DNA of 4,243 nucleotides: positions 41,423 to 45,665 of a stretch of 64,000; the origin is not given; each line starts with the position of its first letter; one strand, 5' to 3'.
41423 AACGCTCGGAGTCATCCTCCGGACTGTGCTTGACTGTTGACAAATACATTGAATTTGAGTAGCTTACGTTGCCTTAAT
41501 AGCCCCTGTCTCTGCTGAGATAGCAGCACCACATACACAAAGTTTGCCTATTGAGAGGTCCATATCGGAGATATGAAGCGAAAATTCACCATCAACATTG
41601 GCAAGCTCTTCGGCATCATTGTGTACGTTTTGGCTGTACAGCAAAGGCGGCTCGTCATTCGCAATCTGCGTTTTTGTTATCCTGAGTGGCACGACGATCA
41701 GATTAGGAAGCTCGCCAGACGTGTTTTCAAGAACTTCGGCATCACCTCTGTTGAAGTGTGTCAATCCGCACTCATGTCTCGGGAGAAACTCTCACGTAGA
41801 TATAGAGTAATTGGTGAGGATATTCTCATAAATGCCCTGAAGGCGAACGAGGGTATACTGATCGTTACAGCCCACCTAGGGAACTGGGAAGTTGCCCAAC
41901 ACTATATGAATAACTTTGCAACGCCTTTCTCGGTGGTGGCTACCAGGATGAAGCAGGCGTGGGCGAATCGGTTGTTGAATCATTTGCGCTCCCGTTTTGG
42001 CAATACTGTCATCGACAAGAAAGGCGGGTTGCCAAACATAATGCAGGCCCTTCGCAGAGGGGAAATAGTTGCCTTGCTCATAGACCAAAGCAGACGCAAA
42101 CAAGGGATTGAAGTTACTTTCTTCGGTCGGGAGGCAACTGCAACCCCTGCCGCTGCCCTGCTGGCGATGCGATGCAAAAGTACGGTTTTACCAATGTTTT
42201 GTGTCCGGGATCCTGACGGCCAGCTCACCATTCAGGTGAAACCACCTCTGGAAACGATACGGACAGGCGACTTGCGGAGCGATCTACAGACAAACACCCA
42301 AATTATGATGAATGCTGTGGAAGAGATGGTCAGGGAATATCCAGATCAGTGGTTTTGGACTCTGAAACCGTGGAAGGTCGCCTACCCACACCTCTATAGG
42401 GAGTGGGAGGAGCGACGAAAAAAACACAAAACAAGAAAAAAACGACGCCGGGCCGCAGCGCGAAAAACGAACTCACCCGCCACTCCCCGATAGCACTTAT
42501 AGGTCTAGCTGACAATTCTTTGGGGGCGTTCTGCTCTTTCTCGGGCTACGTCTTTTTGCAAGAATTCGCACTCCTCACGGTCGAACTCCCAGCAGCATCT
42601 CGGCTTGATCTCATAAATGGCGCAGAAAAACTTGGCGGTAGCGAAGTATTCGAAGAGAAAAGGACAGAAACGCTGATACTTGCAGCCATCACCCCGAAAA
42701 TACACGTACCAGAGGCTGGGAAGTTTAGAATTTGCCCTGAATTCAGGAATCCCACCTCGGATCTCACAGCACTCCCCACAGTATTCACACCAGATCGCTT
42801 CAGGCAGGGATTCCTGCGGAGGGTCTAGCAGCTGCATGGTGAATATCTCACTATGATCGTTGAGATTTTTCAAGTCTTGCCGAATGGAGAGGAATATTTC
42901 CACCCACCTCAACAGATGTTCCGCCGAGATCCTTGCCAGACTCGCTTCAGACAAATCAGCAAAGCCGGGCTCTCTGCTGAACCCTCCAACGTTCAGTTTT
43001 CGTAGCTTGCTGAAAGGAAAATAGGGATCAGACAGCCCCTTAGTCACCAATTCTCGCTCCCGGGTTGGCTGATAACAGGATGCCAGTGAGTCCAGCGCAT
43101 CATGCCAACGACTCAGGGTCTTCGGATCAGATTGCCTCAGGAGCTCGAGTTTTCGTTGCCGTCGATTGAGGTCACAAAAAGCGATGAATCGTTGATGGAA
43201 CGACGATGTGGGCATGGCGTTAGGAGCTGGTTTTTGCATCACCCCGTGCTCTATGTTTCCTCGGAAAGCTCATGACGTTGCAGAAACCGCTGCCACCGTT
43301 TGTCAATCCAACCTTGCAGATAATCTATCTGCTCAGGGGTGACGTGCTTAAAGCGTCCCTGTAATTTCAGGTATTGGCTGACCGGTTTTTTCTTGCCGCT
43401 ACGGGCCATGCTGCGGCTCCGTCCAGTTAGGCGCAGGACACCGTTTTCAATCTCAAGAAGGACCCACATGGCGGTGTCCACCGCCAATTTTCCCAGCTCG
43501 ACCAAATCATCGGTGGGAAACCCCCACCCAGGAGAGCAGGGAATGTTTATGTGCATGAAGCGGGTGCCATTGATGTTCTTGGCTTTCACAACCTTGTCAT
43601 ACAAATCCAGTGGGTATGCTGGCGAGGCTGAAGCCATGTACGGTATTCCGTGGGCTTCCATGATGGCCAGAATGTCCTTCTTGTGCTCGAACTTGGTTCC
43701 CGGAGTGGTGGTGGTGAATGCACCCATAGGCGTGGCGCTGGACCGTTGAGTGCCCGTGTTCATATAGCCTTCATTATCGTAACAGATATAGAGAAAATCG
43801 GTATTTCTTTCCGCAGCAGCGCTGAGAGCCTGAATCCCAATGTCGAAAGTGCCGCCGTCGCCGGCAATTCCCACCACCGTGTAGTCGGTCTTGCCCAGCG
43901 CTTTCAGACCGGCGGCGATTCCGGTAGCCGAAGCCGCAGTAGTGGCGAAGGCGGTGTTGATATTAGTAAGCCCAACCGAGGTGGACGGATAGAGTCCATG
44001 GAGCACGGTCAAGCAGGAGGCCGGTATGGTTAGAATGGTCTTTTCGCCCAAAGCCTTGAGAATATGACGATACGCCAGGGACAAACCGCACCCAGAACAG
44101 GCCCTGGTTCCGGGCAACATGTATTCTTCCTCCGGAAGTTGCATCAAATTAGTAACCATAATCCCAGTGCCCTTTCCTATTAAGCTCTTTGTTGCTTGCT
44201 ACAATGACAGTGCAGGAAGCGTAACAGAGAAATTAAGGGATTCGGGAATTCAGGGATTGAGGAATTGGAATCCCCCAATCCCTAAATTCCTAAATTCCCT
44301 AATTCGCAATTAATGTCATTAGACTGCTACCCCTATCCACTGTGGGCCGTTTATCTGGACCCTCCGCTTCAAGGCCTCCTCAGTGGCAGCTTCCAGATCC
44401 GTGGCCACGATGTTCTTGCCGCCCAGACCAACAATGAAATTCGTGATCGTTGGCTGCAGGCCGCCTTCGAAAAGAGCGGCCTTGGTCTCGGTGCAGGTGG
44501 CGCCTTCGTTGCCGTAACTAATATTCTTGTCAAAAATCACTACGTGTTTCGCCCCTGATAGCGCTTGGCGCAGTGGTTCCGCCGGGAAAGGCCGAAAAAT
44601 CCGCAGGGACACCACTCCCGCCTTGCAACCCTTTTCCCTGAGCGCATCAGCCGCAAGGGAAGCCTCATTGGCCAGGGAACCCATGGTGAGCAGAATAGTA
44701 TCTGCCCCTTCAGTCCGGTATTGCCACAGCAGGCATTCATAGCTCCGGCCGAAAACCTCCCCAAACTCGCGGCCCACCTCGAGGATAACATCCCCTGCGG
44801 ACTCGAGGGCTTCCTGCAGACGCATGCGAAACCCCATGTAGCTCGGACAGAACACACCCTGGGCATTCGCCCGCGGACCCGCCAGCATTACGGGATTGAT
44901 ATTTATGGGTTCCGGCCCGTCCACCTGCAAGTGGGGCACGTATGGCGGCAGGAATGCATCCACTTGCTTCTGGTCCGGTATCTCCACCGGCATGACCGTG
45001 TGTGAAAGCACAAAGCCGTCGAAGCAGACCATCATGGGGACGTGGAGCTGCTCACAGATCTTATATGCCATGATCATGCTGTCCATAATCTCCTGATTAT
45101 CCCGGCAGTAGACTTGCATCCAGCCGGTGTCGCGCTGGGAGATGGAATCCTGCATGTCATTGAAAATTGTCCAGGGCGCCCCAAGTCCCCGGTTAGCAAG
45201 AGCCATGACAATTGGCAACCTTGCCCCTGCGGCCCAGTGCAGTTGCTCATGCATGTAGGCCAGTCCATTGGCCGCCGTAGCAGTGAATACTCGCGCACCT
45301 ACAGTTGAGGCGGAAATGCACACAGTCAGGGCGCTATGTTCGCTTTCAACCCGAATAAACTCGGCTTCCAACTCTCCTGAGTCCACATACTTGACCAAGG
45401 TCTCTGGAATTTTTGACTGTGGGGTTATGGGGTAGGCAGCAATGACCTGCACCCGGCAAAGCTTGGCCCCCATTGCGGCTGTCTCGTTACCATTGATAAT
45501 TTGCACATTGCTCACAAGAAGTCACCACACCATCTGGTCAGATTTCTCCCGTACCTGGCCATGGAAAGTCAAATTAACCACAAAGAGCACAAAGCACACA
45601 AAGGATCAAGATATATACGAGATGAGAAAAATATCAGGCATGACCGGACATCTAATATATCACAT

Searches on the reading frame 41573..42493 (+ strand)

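Call 61: search_protein_families(library=pfam, proteins=[window:41573-42493:+], max_evalue=0.000001)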
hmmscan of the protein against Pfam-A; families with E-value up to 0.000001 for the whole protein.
window:41573-42493:+ (306 aa): 1 family
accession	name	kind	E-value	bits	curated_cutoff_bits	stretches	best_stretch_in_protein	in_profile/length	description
PF03279.18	Lip_A_acyltrans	-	9.4e-59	199.4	22.3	1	4-268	32-294/295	Bacterial lipid A biosynthesis acyltransferase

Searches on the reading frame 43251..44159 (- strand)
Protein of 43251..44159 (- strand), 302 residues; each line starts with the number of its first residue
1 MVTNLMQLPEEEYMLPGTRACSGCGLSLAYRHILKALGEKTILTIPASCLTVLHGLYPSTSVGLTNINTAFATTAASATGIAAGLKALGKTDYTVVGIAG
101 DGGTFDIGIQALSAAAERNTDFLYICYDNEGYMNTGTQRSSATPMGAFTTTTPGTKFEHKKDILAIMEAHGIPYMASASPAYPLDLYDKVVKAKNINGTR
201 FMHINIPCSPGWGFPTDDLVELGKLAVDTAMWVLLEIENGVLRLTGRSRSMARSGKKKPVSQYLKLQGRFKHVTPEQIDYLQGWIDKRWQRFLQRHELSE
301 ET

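Call 61: search_protein_families(library=pfam, proteins=[window:43251-44159:-], max_evalue=0.000001)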
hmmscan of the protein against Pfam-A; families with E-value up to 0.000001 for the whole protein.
window:43251-44159:- (302 aa): 1 family
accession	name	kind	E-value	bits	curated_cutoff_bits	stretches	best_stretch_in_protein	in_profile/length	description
PF02775.26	TPP_enzyme_C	-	4.2e-22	79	21.9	1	64-203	19-150/151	Thiamine pyrophosphate enzyme, C-terminal TPP binding domain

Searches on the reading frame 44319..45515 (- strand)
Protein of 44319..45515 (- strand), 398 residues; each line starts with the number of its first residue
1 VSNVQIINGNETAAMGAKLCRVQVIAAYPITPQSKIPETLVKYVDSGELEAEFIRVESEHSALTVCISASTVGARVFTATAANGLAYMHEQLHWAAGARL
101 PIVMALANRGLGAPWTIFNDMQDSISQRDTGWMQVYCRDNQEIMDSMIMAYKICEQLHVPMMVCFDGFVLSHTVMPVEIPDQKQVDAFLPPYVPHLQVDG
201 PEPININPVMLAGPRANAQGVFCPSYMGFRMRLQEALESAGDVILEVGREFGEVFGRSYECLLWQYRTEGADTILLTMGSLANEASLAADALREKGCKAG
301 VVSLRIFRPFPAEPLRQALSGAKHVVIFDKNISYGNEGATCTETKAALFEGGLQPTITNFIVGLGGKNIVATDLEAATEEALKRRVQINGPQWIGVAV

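Call 61: search_protein_families(library=pfam, proteins=[window:44319-45515:-], max_evalue=0.000001)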
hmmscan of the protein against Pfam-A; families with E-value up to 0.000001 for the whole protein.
window:44319-45515:- (398 aa): 3 families
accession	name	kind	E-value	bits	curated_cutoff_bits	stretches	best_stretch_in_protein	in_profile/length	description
PF01855.24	POR_N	-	5.5e-64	216.5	27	1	16-206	2-199/231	Pyruvate flavodoxin/ferredoxin oxidoreductase, thiamine diP-bdg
PF17147.9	PFOR_II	-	4.4e-25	88.4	27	1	271-373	1-101/102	Pyruvate:ferredoxin oxidoreductase core domain II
PF02780.25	Transketolase_C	-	3.2e-10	40.4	25.9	1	265-343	4-82/124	Transketolase, C-terminal domain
